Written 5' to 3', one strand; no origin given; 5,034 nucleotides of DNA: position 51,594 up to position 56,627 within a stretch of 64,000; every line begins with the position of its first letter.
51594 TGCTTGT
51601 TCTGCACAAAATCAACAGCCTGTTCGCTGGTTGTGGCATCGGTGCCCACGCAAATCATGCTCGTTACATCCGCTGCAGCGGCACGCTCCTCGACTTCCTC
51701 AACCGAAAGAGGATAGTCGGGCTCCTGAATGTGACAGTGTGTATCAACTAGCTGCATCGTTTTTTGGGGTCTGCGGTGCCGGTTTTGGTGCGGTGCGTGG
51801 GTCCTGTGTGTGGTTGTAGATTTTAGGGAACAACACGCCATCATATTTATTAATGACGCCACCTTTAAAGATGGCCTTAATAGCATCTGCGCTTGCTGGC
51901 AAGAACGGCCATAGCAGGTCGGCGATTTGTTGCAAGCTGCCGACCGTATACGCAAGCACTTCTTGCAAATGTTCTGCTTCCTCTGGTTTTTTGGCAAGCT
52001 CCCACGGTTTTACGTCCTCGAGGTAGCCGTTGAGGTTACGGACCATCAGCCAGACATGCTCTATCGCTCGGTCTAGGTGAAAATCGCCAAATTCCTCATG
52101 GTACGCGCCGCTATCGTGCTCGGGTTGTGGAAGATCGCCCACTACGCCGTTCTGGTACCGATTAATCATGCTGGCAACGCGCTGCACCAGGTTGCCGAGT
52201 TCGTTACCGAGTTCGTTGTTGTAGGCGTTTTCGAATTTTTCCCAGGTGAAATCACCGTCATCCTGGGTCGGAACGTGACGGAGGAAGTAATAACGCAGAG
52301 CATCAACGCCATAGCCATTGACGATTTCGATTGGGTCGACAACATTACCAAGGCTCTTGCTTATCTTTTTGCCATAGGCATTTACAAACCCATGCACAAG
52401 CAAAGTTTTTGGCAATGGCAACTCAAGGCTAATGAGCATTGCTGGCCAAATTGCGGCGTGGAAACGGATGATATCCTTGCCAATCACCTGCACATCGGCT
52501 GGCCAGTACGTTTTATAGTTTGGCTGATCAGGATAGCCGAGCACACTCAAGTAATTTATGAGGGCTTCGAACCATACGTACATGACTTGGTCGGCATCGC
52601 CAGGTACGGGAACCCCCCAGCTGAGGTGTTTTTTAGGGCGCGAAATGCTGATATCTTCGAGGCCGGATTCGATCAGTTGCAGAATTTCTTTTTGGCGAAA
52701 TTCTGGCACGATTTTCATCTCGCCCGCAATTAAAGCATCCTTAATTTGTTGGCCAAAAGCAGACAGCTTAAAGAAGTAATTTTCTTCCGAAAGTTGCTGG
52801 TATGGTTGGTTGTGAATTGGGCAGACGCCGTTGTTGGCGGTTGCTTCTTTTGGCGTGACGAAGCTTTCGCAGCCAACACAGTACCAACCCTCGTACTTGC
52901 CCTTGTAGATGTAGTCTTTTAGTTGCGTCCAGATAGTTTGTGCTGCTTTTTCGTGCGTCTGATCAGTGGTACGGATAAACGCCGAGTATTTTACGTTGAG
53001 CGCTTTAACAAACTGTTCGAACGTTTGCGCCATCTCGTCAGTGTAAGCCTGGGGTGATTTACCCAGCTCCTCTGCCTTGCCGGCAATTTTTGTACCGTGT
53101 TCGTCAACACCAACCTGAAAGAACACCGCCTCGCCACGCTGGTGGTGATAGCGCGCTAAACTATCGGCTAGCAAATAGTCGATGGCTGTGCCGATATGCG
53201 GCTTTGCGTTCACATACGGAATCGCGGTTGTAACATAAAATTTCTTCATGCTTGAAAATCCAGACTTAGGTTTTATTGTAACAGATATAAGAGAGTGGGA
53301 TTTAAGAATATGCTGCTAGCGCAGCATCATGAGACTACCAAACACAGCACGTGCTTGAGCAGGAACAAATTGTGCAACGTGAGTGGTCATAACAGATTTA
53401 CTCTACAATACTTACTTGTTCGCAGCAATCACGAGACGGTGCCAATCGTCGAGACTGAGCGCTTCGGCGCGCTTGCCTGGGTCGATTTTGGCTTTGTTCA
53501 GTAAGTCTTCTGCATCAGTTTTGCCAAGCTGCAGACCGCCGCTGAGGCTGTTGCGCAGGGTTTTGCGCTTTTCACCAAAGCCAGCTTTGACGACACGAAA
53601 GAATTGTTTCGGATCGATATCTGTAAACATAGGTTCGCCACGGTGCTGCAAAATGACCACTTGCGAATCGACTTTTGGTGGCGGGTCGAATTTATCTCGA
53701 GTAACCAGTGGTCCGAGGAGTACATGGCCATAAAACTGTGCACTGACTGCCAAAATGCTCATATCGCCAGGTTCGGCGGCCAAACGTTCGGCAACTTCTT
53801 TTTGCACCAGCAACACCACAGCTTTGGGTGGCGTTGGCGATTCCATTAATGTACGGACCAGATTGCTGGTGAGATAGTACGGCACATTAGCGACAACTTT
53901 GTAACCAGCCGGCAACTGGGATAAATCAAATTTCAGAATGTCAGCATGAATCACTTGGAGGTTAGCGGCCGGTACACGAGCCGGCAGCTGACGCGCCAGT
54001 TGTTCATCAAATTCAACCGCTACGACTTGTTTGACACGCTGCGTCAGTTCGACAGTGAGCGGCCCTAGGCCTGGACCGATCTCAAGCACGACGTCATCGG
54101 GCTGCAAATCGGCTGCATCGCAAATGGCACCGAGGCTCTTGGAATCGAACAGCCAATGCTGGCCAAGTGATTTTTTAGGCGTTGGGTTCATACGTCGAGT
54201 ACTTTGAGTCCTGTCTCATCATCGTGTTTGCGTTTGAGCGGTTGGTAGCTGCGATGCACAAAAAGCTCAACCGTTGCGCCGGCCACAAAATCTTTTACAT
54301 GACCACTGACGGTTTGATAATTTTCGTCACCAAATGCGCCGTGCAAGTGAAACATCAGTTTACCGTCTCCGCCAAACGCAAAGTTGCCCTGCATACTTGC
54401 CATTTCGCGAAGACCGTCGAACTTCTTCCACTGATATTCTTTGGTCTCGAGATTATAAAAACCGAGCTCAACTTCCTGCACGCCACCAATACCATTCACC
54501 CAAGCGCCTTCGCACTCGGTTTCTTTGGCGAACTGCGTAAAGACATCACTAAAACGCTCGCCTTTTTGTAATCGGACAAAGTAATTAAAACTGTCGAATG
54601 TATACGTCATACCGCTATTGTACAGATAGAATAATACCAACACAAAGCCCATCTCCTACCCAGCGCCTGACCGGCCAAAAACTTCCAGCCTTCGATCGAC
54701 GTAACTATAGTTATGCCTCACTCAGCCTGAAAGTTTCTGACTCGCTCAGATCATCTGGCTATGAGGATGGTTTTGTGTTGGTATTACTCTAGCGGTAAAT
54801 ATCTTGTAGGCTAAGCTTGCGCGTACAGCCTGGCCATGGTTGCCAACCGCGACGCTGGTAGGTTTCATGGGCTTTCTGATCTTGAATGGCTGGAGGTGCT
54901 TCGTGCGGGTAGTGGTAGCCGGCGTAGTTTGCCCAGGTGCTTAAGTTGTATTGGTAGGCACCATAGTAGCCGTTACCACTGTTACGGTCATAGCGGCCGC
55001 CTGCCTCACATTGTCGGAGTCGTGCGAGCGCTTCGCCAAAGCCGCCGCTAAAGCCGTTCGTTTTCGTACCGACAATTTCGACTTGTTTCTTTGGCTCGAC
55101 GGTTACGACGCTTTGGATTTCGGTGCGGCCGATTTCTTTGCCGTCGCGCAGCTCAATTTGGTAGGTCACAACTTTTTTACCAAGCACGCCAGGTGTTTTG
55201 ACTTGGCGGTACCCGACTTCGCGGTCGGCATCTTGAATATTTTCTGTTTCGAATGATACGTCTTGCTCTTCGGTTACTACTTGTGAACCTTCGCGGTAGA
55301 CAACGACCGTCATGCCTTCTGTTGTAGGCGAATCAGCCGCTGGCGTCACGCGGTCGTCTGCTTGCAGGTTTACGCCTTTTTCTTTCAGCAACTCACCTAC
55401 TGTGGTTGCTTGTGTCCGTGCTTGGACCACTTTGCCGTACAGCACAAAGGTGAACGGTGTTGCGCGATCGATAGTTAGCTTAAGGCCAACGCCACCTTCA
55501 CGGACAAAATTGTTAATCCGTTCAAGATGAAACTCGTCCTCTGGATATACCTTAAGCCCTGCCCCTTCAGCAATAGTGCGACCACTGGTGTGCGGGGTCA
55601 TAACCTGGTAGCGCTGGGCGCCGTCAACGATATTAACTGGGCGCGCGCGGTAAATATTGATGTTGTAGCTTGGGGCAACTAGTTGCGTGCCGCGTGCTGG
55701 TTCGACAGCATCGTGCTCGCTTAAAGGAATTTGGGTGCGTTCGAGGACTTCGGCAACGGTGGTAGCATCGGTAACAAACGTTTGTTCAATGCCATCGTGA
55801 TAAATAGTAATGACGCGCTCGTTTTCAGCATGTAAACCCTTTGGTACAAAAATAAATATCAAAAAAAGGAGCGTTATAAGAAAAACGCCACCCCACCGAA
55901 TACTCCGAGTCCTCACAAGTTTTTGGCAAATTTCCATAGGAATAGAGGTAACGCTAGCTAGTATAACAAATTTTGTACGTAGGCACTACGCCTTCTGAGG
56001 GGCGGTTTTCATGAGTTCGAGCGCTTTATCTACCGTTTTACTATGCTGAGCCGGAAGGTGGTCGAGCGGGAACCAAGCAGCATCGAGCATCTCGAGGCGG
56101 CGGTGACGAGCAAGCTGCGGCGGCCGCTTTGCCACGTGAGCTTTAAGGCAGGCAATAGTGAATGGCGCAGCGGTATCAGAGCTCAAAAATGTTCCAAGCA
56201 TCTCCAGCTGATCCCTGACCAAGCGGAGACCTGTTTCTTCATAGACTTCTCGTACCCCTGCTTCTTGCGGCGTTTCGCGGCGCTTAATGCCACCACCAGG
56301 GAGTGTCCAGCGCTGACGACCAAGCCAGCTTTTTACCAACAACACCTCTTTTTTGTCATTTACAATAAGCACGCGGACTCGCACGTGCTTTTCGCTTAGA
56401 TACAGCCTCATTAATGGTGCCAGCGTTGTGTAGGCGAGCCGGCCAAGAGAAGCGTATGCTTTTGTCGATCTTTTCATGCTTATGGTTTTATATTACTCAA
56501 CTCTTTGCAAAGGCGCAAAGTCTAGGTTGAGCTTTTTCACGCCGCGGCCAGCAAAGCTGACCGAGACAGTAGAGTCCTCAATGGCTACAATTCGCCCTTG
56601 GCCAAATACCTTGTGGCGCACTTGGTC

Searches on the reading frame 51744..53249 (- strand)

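Call 57: search_protein_families(library=pfam, proteins=[window:51744-53249:-], max_evalue=0.001)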
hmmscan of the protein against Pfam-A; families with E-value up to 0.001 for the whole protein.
window:51744-53249:- (501 aa): 4 families
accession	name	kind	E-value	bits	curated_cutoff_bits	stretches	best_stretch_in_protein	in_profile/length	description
PF09334.17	tRNA-synt_1g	-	9.2e-105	351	20.1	2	140-358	166-390/391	tRNA synthetases class I (M)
PF00133.28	tRNA-synt_1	-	2.8e-39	135.5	22.7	2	220-327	296-406/414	tRNA synthetases class I (I, L, M and V)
PF01406.26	tRNA-synt_1e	-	5.1e-11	42.9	27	2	12-99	18-106/301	tRNA synthetases class I (C) catalytic domain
PF01921.24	tRNA-synt_1f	-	2.7e-05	23.7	27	0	253-339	237-325/360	tRNA synthetases class I (K)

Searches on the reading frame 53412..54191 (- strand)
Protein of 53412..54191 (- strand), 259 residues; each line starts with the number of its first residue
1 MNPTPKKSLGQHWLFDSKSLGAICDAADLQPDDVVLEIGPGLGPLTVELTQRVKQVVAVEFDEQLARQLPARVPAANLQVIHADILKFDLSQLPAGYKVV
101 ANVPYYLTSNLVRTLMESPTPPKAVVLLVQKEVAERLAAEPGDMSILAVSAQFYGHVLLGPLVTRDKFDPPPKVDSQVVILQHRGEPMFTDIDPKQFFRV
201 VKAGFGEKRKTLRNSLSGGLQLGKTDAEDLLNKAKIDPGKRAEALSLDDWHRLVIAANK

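Call 58: search_protein_families(library=pfam, proteins=[window:53412-54191:-], max_evalue=0.001)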
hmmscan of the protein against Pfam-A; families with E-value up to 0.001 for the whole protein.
window:53412-54191:- (259 aa): 2 families
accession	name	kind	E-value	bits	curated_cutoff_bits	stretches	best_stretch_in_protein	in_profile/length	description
PF00398.26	RrnaAD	-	3.2e-55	187.5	24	1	6-257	5-261/263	Ribosomal RNA adenine dimethylase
PF13649.12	Methyltransf_25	-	3e-05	25.1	27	1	35-92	1-62/97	Methyltransferase domain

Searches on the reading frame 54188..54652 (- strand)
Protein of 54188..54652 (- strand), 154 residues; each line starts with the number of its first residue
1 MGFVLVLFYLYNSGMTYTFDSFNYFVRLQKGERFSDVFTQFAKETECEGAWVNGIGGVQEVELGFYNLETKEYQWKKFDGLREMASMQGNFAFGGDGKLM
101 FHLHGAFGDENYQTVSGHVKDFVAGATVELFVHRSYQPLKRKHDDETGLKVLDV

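Call 58: search_protein_families(library=pfam, proteins=[window:54188-54652:-], max_evalue=0.001)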
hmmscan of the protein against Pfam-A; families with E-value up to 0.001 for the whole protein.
window:54188-54652:- (154 aa): 1 family
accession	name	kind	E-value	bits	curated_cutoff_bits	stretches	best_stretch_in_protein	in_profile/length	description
PF03479.20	PCC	-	1.9e-24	86.6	25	1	24-133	3-113/117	Plants and Prokaryotes Conserved (PCC) domain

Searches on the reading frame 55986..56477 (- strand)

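Call 58: search_protein_families(library=pfam, proteins=[window:55986-56477:-], max_evalue=0.001)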
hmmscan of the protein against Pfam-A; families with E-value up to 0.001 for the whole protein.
window:55986-56477:- (163 aa): 1 family
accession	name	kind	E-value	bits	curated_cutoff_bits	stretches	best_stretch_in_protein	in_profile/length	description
PF00293.34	NUDIX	-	2.7e-18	66.7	21.1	1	30-149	2-127/134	NUDIX domain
